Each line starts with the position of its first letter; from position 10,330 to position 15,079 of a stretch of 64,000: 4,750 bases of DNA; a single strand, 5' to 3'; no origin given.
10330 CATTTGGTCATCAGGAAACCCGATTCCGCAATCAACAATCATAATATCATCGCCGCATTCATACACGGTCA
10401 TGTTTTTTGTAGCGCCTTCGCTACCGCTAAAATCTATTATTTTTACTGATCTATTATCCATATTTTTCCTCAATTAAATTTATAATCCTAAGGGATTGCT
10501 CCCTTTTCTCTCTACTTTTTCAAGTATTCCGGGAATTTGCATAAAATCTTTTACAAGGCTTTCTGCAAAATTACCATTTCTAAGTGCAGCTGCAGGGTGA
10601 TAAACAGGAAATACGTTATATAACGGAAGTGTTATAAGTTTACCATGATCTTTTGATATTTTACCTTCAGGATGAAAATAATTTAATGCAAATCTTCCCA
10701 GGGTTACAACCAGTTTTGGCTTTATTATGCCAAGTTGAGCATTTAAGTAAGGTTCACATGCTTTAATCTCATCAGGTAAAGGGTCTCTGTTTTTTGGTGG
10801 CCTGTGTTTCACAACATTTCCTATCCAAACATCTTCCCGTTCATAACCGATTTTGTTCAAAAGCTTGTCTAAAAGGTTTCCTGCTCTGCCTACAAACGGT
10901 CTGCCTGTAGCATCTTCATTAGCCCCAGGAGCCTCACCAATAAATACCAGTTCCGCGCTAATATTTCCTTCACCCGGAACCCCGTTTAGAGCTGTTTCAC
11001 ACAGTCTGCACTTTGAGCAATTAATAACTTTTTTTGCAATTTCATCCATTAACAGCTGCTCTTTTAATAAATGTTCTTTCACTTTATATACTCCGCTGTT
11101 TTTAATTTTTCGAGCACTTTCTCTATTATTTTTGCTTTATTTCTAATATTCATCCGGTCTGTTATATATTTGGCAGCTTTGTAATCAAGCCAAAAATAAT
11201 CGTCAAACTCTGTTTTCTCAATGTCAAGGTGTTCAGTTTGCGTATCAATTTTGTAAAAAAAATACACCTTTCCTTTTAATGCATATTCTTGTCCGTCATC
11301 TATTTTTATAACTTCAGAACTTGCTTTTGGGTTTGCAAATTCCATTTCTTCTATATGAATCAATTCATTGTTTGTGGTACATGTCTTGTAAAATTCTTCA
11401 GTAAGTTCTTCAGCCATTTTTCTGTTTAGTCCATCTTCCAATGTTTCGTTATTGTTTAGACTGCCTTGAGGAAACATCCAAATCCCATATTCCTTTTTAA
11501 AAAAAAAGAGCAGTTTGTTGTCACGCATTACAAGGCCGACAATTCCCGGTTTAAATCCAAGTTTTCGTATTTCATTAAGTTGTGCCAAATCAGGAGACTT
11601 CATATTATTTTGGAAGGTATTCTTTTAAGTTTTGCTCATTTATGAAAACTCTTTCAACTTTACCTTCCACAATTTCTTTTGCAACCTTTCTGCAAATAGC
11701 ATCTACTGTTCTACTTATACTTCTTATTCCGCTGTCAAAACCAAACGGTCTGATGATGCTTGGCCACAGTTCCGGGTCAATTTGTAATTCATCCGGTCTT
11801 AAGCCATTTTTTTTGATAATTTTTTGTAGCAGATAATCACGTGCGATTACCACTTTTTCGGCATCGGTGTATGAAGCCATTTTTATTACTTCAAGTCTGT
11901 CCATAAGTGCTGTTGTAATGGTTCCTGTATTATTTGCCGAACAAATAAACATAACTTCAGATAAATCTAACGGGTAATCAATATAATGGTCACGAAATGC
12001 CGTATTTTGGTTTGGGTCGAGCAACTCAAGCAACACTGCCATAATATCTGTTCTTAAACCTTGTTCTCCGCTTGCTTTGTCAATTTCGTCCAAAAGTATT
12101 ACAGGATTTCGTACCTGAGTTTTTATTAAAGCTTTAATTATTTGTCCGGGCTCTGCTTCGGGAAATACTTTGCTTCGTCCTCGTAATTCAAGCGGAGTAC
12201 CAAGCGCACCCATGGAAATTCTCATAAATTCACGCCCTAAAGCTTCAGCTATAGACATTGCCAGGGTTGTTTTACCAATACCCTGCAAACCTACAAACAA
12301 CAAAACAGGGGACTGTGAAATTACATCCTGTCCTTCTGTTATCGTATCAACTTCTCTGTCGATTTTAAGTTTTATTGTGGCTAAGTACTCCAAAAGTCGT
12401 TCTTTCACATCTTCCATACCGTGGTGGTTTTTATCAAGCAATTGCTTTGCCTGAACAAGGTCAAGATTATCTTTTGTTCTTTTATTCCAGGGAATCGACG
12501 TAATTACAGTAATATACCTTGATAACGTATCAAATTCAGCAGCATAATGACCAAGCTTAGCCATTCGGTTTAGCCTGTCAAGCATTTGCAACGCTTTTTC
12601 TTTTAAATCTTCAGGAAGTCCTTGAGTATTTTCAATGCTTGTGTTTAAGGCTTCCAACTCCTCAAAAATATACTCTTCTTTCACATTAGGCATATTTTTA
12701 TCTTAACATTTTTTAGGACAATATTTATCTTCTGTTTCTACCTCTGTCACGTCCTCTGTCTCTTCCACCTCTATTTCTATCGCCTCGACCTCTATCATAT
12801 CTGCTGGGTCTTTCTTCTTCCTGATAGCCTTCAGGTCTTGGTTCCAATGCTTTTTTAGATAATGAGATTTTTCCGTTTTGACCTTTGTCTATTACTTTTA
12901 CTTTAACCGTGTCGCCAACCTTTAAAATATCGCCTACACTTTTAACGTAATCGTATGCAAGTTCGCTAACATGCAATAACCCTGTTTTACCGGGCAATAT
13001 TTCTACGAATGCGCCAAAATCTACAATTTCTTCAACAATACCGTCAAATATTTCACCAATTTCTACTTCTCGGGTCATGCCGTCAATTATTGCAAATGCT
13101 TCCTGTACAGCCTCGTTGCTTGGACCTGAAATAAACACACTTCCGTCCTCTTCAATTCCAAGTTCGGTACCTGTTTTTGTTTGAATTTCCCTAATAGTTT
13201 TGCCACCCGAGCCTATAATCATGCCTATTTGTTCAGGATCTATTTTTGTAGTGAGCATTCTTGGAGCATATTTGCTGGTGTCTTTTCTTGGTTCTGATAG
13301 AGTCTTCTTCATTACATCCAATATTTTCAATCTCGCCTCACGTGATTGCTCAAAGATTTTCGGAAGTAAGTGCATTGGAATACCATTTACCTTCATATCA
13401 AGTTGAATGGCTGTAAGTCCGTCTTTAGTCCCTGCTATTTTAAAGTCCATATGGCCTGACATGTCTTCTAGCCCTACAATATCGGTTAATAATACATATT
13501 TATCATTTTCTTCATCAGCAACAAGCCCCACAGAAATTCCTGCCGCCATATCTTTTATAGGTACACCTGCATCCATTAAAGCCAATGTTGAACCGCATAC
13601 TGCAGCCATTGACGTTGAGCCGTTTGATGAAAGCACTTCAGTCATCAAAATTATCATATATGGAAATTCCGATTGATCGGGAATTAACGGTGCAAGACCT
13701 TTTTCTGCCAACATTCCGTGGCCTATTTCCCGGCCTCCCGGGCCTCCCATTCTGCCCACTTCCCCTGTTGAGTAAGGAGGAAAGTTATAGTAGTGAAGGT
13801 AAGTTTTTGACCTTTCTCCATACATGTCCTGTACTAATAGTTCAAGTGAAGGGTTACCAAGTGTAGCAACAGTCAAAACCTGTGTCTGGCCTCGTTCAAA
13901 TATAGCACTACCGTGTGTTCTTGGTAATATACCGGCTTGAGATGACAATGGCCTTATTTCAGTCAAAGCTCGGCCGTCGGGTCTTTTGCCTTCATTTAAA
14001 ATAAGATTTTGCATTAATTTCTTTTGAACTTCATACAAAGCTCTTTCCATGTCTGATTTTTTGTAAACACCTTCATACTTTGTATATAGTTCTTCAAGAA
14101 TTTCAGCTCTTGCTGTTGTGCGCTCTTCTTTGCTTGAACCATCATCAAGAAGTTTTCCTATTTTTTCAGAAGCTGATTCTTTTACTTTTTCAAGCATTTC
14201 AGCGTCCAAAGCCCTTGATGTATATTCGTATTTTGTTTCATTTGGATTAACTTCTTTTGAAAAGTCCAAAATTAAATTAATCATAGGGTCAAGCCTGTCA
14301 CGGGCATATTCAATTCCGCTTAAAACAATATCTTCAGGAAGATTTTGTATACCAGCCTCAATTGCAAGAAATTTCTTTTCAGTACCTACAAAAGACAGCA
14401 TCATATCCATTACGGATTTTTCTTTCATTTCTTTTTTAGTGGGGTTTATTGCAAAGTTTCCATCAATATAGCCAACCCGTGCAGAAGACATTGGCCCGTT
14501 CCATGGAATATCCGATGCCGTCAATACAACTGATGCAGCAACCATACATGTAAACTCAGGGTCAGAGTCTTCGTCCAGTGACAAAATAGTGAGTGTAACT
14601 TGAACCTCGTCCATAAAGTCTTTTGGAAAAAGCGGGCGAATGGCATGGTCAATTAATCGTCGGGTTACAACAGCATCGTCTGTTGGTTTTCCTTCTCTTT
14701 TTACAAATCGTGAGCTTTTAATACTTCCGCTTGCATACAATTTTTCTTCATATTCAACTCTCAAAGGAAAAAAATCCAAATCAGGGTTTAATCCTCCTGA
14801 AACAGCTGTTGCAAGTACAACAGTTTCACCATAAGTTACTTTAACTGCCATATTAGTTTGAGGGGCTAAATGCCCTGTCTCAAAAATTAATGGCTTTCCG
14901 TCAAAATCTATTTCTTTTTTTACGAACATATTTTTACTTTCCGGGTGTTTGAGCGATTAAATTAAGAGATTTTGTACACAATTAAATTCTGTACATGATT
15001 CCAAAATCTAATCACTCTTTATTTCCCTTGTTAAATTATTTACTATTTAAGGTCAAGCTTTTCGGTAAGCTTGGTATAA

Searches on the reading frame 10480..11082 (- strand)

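Call 67: search_protein_families(library=pfam, proteins=[window:10480-11082:-], max_evalue=0.00001)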
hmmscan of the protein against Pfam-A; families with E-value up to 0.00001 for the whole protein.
window:10480-11082:- (200 aa): 1 family
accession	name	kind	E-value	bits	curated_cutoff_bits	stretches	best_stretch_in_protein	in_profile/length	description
PF03167.25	UDG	-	2.7e-36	125.2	24.3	1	36-170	1-125/141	Uracil DNA glycosylase superfamily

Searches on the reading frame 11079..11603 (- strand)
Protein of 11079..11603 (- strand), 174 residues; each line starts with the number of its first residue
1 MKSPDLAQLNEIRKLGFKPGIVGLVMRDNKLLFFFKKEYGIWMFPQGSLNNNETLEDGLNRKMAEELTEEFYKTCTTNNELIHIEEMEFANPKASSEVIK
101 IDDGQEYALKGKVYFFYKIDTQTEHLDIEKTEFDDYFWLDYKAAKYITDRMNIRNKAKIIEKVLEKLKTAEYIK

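Call 67: search_protein_families(library=pfam, proteins=[window:11079-11603:-], max_evalue=0.00001)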
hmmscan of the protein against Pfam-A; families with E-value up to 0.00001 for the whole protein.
window:11079-11603:- (174 aa): 1 family
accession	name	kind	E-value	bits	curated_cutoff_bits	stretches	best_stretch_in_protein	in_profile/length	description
PF00293.34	NUDIX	-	1.3e-06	28.9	21.1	1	22-148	6-119/134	NUDIX domain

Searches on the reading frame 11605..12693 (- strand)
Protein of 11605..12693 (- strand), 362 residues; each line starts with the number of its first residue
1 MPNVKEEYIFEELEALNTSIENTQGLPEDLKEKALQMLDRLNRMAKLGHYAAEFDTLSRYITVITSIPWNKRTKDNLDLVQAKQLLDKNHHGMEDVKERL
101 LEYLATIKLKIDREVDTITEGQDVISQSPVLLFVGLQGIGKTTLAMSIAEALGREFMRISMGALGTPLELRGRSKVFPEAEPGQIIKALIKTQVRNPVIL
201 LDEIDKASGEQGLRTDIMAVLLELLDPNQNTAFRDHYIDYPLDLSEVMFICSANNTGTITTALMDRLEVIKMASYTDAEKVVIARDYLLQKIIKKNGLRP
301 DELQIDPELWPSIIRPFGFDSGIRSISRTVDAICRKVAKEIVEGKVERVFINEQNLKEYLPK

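Call 67: search_protein_families(library=pfam, proteins=[window:11605-12693:-], max_evalue=0.00001)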
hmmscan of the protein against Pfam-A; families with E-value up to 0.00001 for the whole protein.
window:11605-12693:- (362 aa): 4 families
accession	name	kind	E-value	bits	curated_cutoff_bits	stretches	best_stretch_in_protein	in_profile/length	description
PF00004.35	AAA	-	3.8e-20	73.1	21.2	1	131-270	1-126/131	ATPase family associated with various cellular activities (AAA)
PF22667.2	Lon_lid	-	2.8e-12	46.5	27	1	294-346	1-54/57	Lon protease AAA+ ATPase lid domain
PF07728.20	AAA_5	-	1.1e-08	35.7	22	1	131-266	2-138/139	AAA domain (dynein-related subfamily)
PF07724.20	AAA_2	-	2.6e-08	34.5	27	1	131-257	6-127/166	AAA domain (Cdc48 subfamily)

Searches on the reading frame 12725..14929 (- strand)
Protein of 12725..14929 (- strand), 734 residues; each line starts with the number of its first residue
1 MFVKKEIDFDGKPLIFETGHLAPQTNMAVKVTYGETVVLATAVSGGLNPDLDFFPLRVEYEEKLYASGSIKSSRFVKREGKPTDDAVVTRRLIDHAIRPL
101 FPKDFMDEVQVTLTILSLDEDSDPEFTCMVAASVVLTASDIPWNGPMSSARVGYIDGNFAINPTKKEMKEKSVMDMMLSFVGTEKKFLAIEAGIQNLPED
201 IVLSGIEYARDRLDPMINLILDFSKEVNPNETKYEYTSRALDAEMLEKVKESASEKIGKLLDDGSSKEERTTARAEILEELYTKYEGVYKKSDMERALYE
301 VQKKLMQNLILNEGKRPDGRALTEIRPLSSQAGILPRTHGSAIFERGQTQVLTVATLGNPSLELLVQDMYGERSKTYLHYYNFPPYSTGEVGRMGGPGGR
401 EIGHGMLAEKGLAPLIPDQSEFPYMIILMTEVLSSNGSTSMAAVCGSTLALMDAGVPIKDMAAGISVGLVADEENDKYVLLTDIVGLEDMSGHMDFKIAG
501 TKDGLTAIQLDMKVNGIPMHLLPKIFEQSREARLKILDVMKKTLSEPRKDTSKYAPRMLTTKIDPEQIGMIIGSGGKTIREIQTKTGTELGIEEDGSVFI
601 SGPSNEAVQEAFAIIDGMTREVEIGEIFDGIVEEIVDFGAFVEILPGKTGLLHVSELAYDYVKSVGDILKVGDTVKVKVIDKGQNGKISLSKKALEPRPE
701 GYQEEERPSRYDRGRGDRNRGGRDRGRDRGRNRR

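Call 67: search_protein_families(library=pfam, proteins=[window:12725-14929:-], max_evalue=0.00001)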
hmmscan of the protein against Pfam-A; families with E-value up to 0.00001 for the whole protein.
window:12725-14929:- (734 aa): 5 families
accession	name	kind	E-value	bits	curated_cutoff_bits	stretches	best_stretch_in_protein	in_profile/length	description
PF01138.27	RNase_PH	-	2e-47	161.3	25.5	2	324-457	1-130/130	3' exoribonuclease family, domain 1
PF00575.29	S1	-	2e-16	60.5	22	1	622-693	2-74/74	S1 RNA binding domain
PF03725.20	RNase_PH_C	-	1.2e-13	51.2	20.8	1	145-211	1-66/67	3' exoribonuclease family, domain 2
PF00013.35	KH_1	-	1.8e-11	44.1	21.5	1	562-615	5-64/66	KH domain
PF03726.19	PNPase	-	4.3e-11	43.6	24.6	1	245-320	2-80/81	Polyribonucleotide nucleotidyltransferase, RNA binding domain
